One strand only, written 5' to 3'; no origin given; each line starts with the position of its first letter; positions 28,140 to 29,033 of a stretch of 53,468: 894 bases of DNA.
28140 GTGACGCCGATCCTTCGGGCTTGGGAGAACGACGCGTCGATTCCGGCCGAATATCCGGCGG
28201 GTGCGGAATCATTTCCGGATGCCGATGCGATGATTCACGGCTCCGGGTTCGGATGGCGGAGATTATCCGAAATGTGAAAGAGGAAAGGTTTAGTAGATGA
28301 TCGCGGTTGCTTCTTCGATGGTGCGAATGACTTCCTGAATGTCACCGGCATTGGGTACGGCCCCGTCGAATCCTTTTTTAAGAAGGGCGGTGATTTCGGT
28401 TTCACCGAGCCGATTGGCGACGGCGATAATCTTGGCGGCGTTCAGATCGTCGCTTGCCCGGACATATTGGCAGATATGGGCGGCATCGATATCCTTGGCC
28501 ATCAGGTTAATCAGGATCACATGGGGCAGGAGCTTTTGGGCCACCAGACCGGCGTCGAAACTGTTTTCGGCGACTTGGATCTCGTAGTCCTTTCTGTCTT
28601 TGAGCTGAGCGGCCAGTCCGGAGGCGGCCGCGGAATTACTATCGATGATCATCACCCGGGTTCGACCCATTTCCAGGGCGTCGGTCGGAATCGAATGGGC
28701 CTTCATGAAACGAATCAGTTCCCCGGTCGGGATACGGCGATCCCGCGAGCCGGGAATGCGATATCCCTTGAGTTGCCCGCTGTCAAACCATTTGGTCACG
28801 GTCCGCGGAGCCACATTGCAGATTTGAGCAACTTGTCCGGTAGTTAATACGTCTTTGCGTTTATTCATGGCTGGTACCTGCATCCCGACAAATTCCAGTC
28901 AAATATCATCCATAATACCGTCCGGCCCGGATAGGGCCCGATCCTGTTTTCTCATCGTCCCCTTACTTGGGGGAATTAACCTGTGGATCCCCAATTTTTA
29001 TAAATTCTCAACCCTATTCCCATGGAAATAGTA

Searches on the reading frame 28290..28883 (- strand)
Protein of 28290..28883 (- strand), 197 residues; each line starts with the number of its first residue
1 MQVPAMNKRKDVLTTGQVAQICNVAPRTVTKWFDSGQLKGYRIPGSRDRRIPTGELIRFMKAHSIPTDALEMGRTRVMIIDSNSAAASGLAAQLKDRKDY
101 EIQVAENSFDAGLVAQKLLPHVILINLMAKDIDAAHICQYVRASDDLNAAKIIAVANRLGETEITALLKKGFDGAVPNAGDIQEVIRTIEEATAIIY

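Call 62: search_protein_families(library=pfam, proteins=[window:28290-28883:-], max_evalue=0.1)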
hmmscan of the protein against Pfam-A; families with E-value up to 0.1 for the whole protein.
window:28290-28883:- (197 aa): 7 families
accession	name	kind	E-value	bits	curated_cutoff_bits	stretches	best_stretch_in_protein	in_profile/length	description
PF12728.13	HTH_17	-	1.2e-09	38.7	27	1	12-63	1-50/51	Helix-turn-helix domain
PF00072.30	Response_reg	-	4.3e-06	27.3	30.2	1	77-187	1-108/111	Response regulator receiver domain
PF23198.2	PDE8A_N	-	1.5e-05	25.3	29.6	1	91-174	26-113/147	PDE8A-like, N-terminal domain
PF00376.29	MerR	-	0.0075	16.5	28.2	1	14-43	1-30/38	MerR family regulatory protein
PF13384.12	HTH_23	-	0.013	15.8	24.6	1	9-33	14-38/50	Homeodomain-like domain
PF10339.14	Vel1p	-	0.029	14.1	23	1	80-140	132-188/202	Yeast-specific zinc responsive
PF13338.12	AbiEi_4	-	0.066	13.8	25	0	9-38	10-38/49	Transcriptional regulator, AbiEi antitoxin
